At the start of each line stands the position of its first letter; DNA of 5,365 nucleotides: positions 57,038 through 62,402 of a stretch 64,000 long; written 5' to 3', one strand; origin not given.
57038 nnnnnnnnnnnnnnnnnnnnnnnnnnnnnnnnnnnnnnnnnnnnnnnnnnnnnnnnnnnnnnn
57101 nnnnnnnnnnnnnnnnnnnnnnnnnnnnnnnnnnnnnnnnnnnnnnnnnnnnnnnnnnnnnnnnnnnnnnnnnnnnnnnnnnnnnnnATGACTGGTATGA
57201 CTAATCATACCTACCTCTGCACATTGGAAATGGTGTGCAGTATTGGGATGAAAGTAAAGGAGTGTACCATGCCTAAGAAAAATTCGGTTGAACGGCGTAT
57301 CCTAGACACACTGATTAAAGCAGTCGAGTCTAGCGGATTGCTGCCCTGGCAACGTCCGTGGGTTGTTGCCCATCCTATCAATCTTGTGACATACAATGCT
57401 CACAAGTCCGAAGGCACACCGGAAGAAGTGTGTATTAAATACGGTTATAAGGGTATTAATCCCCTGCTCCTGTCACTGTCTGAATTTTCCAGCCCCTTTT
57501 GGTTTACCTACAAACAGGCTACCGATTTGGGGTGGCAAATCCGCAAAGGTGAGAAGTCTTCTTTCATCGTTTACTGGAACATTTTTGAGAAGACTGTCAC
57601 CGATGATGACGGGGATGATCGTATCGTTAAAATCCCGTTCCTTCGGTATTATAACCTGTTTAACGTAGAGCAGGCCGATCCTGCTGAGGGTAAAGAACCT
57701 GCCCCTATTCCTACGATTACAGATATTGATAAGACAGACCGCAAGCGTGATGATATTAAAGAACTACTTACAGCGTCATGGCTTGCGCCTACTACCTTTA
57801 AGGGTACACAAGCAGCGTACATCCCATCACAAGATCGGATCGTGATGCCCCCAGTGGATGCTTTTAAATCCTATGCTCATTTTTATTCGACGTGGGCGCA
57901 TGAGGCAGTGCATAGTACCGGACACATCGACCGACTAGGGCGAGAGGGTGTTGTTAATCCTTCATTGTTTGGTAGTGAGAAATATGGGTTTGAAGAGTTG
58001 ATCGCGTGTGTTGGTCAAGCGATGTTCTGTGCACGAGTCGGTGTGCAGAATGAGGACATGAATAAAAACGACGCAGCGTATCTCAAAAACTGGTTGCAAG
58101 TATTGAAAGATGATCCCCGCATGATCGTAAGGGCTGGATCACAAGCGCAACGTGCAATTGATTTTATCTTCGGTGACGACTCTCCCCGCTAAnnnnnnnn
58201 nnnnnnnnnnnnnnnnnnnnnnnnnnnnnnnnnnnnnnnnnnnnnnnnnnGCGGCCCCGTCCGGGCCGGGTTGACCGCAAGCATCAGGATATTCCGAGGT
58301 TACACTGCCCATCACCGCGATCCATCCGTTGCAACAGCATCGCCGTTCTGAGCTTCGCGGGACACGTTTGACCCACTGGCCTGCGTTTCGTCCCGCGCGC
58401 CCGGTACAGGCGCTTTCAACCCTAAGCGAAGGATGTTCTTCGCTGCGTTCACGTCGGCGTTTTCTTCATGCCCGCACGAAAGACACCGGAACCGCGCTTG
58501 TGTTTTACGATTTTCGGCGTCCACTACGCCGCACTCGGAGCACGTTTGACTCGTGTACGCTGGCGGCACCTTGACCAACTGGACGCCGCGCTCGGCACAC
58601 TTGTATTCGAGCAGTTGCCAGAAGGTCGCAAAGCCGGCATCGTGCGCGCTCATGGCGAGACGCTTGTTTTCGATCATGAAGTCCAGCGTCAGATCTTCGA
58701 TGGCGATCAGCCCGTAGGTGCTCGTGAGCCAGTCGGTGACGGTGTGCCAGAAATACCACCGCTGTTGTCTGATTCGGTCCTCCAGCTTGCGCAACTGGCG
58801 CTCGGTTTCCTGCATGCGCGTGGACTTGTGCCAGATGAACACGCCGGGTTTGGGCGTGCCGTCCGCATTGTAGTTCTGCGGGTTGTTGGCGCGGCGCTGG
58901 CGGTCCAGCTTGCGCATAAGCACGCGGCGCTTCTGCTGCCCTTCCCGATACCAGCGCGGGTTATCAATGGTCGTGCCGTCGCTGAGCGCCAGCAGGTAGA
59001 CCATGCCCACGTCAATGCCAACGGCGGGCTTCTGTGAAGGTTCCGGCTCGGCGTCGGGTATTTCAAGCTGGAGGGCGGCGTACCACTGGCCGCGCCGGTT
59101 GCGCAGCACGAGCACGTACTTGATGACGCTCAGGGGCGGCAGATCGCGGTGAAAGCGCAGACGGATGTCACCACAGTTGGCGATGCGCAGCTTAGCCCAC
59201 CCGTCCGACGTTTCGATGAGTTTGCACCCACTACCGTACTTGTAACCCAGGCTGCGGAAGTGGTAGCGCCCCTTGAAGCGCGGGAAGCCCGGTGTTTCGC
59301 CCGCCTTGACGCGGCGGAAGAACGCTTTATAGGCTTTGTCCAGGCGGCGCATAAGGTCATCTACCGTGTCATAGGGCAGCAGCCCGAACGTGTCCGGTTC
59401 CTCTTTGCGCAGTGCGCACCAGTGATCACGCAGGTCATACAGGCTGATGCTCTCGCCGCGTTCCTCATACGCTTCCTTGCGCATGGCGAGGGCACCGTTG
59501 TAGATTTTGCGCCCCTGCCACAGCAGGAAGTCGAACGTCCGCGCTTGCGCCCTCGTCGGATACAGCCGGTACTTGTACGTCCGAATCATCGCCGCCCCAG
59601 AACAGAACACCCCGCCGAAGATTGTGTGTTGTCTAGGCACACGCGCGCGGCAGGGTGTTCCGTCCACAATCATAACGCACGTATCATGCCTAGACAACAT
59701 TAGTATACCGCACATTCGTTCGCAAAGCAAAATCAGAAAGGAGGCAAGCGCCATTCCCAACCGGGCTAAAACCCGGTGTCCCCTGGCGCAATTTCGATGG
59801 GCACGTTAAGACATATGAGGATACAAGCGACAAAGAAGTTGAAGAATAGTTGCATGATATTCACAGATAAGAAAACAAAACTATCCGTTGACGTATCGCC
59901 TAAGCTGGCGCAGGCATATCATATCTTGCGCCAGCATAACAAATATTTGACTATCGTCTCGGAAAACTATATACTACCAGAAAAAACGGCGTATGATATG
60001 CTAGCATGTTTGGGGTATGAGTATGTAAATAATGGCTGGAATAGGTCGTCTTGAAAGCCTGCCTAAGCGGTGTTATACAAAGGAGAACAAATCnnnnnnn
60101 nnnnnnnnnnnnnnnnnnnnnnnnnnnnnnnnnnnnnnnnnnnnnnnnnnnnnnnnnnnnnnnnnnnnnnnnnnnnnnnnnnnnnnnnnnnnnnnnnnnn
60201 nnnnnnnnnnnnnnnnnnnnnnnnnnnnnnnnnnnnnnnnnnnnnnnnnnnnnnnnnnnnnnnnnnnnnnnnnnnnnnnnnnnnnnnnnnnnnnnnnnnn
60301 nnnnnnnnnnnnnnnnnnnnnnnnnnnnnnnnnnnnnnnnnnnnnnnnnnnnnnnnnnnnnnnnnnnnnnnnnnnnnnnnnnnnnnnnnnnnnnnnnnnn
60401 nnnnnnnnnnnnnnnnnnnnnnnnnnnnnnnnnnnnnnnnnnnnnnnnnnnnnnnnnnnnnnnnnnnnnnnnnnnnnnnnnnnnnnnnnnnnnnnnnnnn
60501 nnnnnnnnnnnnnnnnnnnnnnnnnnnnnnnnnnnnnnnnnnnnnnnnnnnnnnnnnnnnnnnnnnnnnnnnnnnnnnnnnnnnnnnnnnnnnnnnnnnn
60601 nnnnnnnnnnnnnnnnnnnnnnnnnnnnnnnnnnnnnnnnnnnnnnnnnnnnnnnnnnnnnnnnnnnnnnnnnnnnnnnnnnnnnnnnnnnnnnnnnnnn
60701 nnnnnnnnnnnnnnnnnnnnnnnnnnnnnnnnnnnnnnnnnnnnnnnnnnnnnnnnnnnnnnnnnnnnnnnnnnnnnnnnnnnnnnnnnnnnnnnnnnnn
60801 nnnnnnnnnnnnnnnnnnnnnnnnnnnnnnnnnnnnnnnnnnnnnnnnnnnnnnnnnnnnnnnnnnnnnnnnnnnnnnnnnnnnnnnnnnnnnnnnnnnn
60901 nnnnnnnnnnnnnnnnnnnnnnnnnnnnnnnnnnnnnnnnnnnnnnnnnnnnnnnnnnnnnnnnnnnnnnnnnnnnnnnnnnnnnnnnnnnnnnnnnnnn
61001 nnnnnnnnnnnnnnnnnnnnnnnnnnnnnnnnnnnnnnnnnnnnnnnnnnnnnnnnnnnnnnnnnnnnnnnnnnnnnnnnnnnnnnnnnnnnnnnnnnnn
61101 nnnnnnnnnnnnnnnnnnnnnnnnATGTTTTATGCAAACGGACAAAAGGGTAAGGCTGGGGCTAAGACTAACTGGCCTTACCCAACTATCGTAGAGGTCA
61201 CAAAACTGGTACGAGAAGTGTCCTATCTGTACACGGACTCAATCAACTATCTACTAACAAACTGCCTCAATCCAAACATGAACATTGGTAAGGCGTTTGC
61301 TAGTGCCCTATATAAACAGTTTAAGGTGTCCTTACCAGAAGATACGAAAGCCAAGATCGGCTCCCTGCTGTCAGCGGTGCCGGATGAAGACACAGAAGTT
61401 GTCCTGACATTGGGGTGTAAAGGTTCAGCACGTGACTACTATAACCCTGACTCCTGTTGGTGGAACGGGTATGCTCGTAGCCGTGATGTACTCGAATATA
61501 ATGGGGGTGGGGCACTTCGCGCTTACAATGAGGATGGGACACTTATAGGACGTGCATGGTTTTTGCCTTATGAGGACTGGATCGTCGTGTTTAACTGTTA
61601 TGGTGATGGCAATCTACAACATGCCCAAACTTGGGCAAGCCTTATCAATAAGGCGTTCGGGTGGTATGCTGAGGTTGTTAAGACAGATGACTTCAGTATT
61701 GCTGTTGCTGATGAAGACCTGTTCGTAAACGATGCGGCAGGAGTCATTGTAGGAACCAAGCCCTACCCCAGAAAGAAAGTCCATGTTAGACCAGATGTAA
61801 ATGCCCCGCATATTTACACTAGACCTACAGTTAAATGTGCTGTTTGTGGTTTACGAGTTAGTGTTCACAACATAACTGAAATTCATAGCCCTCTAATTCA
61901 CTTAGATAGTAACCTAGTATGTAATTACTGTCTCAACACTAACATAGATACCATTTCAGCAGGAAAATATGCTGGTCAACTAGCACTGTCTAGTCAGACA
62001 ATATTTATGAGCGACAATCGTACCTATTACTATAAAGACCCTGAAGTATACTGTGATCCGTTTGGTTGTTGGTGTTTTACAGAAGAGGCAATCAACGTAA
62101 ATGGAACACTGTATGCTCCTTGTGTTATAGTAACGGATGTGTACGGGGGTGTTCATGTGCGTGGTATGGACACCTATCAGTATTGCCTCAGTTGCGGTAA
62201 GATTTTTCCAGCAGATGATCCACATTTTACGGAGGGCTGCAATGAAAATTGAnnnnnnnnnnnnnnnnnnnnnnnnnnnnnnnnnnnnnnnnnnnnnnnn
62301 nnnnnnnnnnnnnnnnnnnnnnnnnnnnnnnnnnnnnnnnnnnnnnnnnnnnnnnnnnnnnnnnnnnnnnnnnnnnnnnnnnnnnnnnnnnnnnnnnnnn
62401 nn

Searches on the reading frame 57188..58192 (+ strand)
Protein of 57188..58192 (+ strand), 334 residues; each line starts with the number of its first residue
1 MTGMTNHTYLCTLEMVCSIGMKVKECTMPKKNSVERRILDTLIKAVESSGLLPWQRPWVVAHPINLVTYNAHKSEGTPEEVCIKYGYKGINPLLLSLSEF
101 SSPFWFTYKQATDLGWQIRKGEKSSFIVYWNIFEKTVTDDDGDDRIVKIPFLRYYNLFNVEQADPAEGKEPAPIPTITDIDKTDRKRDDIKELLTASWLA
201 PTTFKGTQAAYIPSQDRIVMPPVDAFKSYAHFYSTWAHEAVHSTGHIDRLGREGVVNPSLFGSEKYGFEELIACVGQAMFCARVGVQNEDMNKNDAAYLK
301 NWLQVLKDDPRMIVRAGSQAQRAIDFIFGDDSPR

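Call 22: search_protein_families(library=pfam, proteins=[window:57188-58192:+], max_evalue=0.01)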
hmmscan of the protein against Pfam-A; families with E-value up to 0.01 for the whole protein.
window:57188-58192:+ (334 aa): 3 families
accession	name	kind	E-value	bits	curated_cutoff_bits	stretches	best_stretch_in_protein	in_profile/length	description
PF18818.7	MPTase-PolyVal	-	1.2e-32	113.1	27.5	1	199-318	11-125/126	Zincin-like metallopeptidase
PF08401.16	ArdcN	-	1.1e-23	84.2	22.6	1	34-158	3-123/123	N-terminal domain of anti-restriction factor ArdC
PF20054.4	Tc-38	-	0.0024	18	23.2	1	99-124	22-47/70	Trypanosoma Tc-38 (p38) protein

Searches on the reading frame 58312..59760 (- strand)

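Call 22: search_protein_families(library=pfam, proteins=[window:58312-59760:-], max_evalue=0.01)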
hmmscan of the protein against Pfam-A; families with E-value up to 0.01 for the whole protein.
window:58312-59760:- (482 aa): 3 families
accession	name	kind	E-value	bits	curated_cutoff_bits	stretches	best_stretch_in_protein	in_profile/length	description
PF07282.18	Cas12f1-like_TNB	-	2.1e-25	89.1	26.3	1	377-443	1-60/60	Cas12f1-like, TNB domain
PF01385.25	OrfB_IS605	-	2.9e-13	50.5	30.5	1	231-363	3-117/120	Probable transposase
PF12323.14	HTH_OrfB_IS605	-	1.8e-11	43.8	21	1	58-102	1-46/47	Helix-turn-helix domain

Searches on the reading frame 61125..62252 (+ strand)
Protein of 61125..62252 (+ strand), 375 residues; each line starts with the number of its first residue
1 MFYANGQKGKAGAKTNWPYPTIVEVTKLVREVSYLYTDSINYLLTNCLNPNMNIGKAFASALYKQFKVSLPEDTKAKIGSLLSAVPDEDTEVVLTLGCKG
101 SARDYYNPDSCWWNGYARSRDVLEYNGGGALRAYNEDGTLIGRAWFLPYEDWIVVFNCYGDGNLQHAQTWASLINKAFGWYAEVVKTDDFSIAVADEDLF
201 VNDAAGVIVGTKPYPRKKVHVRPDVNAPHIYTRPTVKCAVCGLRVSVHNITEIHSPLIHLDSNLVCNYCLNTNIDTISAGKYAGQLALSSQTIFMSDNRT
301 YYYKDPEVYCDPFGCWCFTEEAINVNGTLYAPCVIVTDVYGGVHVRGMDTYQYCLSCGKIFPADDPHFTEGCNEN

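Call 22: search_protein_families(library=pfam, proteins=[window:61125-62252:+], max_evalue=0.01)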
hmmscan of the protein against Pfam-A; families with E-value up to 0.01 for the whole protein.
window:61125-62252:+ (375 aa): 0 families

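Call 93: find_encoding_contigs(protein=window:61125-62252:+, flank=10000, max_places=2)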
Protein window:61125-62252:+ (375 aa): 6 contigs read that carry it; 2 places shown.
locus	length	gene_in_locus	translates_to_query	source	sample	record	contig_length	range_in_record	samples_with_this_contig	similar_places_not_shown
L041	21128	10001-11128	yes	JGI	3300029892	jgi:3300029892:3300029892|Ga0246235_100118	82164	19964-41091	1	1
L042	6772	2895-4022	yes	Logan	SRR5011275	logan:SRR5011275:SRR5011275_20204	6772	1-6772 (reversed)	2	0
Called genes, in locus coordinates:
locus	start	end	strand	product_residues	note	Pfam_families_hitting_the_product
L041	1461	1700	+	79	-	-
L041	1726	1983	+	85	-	-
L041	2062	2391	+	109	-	-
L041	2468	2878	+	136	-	-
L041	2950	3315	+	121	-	-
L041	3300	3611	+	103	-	-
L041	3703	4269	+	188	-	-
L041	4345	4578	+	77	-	-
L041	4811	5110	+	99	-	-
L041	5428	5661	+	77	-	-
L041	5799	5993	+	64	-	-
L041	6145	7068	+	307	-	PF08401:ArdcN, PF18818:MPTase-PolyVal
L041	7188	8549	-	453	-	PF12323:HTH_OrfB_IS605, PF01385:OrfB_IS605, PF07282:Cas12f1-like_TNB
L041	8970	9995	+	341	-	-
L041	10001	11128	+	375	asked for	-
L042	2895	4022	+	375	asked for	-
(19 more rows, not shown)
